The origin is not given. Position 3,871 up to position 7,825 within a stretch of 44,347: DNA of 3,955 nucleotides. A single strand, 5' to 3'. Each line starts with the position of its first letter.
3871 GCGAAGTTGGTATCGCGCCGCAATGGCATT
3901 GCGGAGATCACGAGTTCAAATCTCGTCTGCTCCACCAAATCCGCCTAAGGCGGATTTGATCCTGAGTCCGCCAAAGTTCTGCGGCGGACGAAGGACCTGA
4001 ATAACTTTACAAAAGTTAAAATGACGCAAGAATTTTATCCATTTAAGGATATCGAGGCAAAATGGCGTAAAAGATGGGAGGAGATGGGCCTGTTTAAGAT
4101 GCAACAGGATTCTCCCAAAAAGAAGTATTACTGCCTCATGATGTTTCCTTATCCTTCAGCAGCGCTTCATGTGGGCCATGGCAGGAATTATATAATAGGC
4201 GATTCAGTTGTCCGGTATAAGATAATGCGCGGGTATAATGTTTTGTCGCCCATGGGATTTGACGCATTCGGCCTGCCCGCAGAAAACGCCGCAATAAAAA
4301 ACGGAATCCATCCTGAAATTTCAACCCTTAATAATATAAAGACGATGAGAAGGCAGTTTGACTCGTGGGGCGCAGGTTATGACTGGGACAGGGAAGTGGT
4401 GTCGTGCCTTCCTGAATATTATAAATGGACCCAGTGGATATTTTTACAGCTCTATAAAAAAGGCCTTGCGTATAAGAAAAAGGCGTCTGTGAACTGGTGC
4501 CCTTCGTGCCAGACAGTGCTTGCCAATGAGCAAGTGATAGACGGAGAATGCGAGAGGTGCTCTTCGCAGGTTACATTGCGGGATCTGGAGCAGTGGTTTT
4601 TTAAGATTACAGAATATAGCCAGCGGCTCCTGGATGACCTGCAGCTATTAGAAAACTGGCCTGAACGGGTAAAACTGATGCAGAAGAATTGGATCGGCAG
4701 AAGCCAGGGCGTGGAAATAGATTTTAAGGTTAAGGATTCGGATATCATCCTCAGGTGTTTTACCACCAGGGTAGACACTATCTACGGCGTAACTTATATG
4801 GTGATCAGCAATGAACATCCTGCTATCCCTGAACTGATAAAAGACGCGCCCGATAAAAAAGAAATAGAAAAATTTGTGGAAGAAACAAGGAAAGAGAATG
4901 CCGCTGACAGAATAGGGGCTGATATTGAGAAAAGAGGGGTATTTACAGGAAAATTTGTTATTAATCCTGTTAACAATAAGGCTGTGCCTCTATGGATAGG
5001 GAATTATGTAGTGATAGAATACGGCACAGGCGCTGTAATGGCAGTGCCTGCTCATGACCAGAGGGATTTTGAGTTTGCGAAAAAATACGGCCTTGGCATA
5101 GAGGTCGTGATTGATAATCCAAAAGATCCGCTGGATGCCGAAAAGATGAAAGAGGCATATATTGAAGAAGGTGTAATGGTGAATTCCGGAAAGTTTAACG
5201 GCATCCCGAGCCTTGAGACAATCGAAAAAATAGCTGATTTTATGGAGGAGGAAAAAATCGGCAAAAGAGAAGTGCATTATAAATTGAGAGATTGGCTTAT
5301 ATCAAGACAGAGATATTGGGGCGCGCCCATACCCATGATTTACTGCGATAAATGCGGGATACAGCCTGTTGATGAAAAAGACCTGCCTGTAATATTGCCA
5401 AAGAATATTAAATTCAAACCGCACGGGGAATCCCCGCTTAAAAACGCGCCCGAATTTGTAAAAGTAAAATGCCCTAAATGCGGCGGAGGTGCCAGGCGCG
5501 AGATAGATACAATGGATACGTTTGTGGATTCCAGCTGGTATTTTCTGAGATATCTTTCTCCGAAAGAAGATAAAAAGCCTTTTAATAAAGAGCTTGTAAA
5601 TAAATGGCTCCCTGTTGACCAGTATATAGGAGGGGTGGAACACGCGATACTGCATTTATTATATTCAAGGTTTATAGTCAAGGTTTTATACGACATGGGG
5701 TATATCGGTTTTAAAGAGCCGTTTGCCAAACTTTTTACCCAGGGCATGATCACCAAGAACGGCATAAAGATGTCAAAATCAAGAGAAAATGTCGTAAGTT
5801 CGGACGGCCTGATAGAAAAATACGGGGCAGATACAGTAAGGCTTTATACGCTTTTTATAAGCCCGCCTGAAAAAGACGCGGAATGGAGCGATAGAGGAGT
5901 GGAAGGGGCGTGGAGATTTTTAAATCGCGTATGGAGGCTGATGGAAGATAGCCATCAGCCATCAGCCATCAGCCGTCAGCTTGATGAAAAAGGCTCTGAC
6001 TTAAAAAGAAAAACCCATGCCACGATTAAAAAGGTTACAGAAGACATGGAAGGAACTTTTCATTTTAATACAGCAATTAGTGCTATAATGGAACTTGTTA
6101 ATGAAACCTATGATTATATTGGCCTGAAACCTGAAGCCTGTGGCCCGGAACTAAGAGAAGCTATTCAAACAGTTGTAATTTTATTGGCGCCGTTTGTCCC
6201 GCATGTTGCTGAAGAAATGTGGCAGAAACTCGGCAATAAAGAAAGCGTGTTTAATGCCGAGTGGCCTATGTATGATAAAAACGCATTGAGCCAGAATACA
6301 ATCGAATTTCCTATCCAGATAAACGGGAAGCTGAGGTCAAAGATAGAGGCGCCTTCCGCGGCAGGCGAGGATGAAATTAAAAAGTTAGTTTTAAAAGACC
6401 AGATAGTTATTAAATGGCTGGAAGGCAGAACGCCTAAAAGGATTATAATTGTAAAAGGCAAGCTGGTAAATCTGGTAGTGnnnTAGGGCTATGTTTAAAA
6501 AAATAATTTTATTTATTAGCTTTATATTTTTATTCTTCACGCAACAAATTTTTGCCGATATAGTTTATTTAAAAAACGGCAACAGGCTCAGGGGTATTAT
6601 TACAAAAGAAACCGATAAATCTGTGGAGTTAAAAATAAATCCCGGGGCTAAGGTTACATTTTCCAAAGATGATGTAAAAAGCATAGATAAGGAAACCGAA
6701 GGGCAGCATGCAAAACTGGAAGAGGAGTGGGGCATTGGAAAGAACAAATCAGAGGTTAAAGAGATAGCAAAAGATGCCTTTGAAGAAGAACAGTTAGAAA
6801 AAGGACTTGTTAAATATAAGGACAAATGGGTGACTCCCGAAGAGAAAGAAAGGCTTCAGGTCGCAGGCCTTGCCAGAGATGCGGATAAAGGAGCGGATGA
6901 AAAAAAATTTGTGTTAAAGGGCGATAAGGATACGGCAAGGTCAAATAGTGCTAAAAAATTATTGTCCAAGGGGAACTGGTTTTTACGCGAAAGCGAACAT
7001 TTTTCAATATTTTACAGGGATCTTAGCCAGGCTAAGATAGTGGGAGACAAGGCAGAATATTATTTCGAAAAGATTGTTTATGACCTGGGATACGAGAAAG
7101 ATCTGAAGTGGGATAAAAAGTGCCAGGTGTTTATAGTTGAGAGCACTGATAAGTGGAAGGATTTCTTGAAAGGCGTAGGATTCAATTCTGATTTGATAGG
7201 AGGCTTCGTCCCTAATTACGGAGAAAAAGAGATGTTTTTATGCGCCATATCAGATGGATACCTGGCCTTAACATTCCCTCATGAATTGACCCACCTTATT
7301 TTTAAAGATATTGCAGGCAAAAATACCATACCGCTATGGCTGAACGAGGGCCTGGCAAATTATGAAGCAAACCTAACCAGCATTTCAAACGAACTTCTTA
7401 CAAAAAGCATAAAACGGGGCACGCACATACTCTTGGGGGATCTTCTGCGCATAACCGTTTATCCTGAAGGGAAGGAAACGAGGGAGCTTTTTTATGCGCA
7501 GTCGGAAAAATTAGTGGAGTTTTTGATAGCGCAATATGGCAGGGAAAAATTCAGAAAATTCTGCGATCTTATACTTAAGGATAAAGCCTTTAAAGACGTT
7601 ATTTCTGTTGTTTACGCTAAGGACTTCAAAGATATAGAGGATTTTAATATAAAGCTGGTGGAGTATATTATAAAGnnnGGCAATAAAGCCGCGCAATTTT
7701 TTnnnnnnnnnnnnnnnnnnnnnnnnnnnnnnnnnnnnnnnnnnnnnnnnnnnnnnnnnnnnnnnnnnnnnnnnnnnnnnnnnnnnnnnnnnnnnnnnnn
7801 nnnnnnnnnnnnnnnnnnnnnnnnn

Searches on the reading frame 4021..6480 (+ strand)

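Call 19: search_protein_families(library=pfam, proteins=[window:4021-6480:+], max_evalue=0.001)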
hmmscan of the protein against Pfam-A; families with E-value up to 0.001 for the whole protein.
window:4021-6480:+ (820 aa): 5 families
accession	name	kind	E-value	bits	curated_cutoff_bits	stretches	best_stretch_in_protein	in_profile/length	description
PF13603.12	tRNA-synt_1_2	-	2.7e-70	236.1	25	1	222-408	1-184/185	Leucyl-tRNA synthetase, editing domain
PF00133.28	tRNA-synt_1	-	4e-53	181.1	22.7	2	15-226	2-226/414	tRNA synthetases class I (I, L, M and V)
PF09334.17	tRNA-synt_1g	-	2.9e-34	118.9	20.1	2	42-182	7-144/391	tRNA synthetases class I (M)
PF08264.19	Anticodon_1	-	2.6e-27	95.9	25.1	1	663-781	6-142/148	Anticodon-binding domain of tRNA ligase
PF01406.26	tRNA-synt_1e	-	1e-05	25.6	27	0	569-611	238-281/301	tRNA synthetases class I (C) catalytic domain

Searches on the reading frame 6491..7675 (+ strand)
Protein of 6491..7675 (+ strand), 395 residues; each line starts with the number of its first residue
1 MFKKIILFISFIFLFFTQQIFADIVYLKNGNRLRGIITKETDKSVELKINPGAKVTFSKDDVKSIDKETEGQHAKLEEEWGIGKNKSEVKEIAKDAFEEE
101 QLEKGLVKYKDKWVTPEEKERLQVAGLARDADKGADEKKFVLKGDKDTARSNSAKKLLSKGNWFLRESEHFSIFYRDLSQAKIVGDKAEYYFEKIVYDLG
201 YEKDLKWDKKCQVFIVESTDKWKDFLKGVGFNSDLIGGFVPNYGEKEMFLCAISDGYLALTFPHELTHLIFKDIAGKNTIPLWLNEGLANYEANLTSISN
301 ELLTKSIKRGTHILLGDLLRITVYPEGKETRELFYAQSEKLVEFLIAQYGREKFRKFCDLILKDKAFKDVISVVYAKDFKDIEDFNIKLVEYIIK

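Call 19: search_protein_families(library=pfam, proteins=[window:6491-7675:+], max_evalue=0.001)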
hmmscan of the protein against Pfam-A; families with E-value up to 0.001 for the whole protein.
window:6491-7675:+ (395 aa): 1 family
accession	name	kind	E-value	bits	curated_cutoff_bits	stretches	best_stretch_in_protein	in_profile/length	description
PF13485.12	Peptidase_MA_2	-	3.5e-13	50.2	32.4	1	243-384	48-193/201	Peptidase MA superfamily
